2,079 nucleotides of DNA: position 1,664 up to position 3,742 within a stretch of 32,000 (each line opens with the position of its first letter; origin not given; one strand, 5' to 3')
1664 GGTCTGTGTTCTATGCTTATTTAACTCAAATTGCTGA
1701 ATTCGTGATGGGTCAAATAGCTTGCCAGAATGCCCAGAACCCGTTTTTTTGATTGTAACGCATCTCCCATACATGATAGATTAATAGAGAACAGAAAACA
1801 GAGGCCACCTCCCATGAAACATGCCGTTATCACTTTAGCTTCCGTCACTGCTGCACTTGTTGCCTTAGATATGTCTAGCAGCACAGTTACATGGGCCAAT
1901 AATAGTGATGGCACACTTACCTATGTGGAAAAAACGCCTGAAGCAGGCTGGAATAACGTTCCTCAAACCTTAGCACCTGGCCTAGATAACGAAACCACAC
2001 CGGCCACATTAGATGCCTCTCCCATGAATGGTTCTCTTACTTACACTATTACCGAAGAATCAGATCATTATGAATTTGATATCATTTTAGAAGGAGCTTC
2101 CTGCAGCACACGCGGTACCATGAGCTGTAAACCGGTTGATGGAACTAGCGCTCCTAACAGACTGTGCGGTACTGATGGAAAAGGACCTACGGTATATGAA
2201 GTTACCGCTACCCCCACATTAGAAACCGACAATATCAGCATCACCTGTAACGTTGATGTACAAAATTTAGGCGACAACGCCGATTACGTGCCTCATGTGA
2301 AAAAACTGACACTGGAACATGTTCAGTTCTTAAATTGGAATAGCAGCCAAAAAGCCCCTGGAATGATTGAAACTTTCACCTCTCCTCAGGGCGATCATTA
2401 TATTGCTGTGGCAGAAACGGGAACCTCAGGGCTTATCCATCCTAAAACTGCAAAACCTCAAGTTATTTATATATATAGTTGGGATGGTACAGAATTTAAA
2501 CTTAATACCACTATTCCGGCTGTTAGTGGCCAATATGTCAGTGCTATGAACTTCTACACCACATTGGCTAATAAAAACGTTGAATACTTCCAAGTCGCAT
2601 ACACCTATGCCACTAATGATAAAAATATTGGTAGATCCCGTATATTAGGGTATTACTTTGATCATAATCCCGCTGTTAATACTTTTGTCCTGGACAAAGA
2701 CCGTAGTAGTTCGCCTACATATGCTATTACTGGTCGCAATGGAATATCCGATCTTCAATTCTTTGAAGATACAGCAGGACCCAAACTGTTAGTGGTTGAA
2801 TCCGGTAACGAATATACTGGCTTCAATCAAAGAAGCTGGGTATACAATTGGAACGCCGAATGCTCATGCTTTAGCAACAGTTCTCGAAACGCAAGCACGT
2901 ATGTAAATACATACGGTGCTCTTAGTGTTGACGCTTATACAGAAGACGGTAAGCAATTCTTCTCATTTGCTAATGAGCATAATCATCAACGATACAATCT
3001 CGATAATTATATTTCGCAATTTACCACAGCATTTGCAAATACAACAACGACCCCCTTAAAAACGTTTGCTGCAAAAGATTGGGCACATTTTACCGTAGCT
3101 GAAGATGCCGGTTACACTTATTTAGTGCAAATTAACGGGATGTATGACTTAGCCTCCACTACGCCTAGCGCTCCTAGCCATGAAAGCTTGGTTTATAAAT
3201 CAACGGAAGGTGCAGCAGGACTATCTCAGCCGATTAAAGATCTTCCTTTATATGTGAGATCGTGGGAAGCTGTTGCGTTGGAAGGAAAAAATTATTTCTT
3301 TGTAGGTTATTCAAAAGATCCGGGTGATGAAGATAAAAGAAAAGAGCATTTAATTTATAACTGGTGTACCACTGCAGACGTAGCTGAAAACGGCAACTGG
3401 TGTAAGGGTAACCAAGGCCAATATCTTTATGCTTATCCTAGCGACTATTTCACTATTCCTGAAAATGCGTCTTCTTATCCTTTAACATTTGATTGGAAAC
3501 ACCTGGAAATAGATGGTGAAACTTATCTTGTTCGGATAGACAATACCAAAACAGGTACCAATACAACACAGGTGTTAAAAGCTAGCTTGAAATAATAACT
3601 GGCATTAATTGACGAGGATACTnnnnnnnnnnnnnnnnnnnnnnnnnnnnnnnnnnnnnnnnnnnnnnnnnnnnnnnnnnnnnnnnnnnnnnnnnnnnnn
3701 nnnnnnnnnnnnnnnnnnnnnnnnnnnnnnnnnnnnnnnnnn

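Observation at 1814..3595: Secreted ~590-aa protein with seven repeats resembling metazoan EAR/EPTP (LGI1/TSPEAR-type) propeller blades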

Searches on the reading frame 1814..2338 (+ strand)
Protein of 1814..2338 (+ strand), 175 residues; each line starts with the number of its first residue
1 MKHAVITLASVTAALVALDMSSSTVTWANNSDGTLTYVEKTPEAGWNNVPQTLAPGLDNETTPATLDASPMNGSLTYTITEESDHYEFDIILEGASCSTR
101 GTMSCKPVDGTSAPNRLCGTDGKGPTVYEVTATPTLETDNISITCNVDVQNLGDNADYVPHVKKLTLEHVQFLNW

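Call 28: search_protein_families(library=pfam, proteins=[window:1814-2338:+], max_evalue=10)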
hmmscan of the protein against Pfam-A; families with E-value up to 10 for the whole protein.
seq(175 aa): 0 families

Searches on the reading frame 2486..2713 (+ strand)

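Call 28: search_protein_families(library=pfam, proteins=[window:2486-2713:+], max_evalue=10)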
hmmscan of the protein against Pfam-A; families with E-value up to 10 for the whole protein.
seq(76 aa): 1 family
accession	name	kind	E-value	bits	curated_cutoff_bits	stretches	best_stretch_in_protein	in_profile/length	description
PF24976.1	Lipocalin_10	-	0.038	14.1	27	1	9-70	30-91/180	Lipocalin domain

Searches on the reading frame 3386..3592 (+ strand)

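Call 28: search_protein_families(library=pfam, proteins=[window:3386-3592:+], max_evalue=10)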
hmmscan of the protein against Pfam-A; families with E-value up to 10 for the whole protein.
seq(69 aa): 1 family
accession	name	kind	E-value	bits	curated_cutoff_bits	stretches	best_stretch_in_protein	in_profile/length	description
PF03736.22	EPTP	-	0.12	12.9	21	1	36-49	15-28/42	EPTP domain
